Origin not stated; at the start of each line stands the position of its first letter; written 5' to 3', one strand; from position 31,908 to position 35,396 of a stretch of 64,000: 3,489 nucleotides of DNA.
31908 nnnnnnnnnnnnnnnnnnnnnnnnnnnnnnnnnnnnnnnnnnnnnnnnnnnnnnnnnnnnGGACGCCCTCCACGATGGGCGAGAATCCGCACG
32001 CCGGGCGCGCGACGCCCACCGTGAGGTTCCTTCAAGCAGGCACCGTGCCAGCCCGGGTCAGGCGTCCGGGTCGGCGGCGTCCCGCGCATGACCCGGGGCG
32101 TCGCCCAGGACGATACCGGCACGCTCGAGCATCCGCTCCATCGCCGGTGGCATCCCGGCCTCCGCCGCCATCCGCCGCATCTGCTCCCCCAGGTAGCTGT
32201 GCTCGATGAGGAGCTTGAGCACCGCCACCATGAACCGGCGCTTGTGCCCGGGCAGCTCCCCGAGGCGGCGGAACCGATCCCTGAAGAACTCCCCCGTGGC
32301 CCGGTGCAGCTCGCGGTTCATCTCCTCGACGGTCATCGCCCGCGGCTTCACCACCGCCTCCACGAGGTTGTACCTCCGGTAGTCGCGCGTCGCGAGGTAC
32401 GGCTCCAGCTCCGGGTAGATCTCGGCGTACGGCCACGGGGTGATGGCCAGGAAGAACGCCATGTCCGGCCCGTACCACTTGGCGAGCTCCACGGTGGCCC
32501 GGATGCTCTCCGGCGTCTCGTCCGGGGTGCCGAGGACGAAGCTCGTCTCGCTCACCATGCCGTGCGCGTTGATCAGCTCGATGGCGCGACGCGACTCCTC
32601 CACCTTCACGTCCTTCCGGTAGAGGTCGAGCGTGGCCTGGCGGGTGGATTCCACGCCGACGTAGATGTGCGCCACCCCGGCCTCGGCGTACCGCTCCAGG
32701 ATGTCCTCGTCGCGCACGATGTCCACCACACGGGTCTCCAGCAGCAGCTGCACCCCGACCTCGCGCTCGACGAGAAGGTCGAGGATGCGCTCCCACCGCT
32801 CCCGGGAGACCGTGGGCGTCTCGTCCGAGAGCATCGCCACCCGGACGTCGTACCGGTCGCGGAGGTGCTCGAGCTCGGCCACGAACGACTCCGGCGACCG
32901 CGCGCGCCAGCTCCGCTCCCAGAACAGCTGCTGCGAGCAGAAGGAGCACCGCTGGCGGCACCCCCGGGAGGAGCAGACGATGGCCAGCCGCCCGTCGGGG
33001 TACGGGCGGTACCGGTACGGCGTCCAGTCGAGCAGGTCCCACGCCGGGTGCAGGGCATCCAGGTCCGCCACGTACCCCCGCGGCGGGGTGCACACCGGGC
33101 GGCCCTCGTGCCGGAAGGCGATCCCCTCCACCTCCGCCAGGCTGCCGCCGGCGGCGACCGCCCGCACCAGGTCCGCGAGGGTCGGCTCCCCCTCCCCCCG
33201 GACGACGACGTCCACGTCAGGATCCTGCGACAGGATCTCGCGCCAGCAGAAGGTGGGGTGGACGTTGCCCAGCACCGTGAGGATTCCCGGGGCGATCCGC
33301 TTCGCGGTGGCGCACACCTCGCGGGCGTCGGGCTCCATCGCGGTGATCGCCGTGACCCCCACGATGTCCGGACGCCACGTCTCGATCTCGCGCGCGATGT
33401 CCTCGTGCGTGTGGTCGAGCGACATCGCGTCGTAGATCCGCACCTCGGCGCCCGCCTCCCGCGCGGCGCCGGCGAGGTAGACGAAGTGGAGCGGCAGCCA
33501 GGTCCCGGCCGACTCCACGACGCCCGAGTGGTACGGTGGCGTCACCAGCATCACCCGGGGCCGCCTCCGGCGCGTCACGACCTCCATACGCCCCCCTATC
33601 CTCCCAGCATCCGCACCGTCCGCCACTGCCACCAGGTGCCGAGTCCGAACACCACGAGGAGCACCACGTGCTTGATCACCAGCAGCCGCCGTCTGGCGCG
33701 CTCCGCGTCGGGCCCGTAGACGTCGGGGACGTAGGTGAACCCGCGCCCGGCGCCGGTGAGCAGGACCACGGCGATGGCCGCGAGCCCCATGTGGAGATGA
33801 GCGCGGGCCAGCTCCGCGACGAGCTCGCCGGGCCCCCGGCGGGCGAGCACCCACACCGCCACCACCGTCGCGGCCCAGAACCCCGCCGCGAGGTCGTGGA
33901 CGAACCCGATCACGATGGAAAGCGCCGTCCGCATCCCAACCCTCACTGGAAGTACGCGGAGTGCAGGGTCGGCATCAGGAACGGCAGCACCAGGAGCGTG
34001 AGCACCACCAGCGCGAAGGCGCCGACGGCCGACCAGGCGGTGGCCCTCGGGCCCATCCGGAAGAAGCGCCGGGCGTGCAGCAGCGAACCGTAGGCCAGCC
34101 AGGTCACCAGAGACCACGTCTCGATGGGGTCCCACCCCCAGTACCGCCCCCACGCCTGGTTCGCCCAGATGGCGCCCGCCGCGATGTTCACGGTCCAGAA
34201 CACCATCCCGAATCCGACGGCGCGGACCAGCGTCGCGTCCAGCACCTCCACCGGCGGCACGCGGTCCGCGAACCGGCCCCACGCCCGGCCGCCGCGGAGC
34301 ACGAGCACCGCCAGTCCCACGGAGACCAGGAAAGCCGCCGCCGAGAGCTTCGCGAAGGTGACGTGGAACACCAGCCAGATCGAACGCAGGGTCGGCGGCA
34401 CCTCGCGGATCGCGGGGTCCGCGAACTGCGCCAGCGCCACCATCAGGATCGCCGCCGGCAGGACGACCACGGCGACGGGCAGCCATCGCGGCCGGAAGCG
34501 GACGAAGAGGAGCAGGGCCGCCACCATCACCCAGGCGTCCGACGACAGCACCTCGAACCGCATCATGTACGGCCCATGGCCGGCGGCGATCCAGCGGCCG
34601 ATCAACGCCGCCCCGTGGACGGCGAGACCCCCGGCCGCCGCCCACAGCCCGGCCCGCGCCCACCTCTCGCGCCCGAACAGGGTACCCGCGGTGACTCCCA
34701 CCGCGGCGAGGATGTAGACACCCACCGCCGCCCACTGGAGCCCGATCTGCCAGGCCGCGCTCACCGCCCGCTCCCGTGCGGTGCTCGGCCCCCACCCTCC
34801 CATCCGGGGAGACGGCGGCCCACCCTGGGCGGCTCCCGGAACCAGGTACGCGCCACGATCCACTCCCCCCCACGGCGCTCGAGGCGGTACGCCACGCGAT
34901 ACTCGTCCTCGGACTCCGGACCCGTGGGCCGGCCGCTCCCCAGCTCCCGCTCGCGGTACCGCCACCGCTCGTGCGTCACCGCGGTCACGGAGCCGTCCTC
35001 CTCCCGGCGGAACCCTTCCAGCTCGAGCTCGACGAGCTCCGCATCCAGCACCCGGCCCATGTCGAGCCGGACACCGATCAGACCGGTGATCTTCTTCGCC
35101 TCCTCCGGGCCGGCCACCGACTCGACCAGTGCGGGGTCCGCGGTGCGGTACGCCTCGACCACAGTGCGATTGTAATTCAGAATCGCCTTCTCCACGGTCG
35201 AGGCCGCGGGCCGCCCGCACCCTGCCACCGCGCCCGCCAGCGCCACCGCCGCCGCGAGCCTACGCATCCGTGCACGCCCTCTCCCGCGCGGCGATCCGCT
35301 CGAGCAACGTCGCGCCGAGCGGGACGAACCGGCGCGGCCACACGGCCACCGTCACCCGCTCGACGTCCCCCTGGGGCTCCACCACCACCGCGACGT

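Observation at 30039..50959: Five near-consensus sigma-54 promoters placed exactly in front of the cytochrome-island transcription units, with the cognate NtrC-type activator encoded in the middle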

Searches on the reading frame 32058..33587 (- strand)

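Call 16: search_protein_families(library=pfam, proteins=[window:32058-33587:-], max_evalue=0.01)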
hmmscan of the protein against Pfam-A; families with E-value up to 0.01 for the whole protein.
window:32058-33587:- (509 aa): 2 families
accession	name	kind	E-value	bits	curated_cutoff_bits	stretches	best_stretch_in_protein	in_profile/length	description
PF02310.24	B12-binding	-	4.4e-27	94.8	32.1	1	23-140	5-120/121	B12 binding domain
PF04055.27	Radical_SAM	-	1.8e-24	87.2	29.5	1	206-369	3-166/166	Radical SAM superfamily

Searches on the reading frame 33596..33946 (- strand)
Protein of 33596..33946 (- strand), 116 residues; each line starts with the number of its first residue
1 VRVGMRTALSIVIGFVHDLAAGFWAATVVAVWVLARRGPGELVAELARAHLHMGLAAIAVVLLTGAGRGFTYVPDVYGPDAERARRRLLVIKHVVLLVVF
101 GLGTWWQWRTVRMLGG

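Call 16: search_protein_families(library=pfam, proteins=[window:33596-33946:-], max_evalue=0.01)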
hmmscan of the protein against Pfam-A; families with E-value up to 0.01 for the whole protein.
window:33596-33946:- (116 aa): 1 family
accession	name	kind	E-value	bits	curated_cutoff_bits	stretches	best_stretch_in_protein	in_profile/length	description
PF05425.18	CopD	-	1.3e-05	25.9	32.1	1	51-114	8-70/105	Copper resistance protein D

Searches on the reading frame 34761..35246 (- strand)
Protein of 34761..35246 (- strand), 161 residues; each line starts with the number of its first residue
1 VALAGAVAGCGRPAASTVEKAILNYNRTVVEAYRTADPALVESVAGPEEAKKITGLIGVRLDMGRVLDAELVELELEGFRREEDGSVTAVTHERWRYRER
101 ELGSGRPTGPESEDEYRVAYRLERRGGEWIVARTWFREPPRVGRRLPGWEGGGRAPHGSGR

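Call 16: search_protein_families(library=pfam, proteins=[window:34761-35246:-], max_evalue=0.01)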
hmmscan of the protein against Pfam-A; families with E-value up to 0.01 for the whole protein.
window:34761-35246:- (161 aa): 0 families

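Call 43: search_protein_families(library=ncbifam, proteins=[window:34761-35246:-], max_evalue=0.001)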
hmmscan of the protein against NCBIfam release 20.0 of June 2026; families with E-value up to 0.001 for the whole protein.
window:34761-35246:- (161 aa): 0 families

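Call 49: search_protein_families(library=pfam, proteins=[window:34761-35246:-], max_evalue=5)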
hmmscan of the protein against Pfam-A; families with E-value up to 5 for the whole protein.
window:34761-35246:- (161 aa): 0 families
